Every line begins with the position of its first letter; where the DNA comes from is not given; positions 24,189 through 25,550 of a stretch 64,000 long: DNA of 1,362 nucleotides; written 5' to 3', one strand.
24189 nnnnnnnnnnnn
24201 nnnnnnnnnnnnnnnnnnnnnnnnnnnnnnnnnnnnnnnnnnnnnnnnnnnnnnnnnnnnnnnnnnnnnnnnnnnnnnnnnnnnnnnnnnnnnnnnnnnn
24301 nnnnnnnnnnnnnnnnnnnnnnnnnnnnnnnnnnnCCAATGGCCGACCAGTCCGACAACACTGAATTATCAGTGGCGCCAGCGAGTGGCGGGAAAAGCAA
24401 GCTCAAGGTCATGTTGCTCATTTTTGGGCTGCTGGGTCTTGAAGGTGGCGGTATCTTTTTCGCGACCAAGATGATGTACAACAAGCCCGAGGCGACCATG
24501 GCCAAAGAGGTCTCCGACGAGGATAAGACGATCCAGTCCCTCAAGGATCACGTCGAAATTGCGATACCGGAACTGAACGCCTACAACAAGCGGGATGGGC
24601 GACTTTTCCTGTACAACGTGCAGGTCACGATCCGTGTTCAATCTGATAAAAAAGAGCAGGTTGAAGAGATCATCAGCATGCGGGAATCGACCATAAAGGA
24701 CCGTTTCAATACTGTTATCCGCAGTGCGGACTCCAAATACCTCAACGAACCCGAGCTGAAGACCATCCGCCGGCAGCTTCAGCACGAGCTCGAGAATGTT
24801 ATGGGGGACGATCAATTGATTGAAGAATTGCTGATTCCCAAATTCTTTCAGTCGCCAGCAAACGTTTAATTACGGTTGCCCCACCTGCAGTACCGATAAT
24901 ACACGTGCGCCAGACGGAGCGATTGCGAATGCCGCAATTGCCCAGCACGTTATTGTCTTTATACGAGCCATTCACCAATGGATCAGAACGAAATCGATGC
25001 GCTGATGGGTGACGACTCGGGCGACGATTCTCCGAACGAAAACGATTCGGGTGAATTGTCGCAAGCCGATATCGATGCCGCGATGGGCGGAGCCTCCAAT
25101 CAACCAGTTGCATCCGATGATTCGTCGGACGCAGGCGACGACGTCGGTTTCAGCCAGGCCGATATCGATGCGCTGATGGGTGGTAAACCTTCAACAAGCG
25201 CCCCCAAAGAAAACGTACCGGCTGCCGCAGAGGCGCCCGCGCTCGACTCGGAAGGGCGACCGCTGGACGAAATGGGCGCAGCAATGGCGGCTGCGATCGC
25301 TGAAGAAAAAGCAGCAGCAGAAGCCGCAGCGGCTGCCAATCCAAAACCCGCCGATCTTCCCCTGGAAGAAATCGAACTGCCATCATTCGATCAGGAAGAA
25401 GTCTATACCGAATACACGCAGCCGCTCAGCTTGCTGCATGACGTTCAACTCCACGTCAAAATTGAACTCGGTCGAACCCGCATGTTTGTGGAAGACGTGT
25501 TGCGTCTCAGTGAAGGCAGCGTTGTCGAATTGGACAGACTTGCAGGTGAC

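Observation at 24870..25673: fliM is missing from its canonical slot and FliN carries three tandem CheY-binding-type motifs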

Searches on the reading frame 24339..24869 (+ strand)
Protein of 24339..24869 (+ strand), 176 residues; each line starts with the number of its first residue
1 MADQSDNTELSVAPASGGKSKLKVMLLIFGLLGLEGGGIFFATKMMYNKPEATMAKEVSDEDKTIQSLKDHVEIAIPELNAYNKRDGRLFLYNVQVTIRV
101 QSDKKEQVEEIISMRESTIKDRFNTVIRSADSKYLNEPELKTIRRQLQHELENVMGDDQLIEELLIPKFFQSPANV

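Call 4: search_protein_families(library=pfam, proteins=[window:24339-24869:+], max_evalue=0.01)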
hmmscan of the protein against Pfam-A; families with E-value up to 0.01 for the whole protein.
window:24339-24869:+ (176 aa): 1 family
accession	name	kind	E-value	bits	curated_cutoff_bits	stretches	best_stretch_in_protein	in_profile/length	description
PF03748.19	FliL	-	2.6e-05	25.1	24.6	1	94-169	25-100/103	Flagellar basal body-associated protein FliL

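Call 7: search_protein_families(library=ncbifam, proteins=[window:24339-24869:+], max_evalue=0.01)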
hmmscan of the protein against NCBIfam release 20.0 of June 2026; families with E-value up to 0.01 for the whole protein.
window:24339-24869:+ (176 aa): 1 family
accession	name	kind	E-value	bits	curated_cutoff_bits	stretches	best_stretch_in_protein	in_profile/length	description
NF045745.1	MPN262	equivalog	0.0019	17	800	1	48-149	184-281/475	MPN262 family protein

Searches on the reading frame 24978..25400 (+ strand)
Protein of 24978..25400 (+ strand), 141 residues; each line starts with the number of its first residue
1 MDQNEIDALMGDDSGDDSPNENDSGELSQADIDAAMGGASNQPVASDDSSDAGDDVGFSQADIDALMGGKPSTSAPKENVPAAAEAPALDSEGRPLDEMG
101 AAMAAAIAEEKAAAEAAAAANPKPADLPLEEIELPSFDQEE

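Call 9: search_protein_families(library=pfam, proteins=[window:24978-25400:+], max_evalue=10)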
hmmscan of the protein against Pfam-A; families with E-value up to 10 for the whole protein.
window:24978-25400:+ (141 aa): 0 families
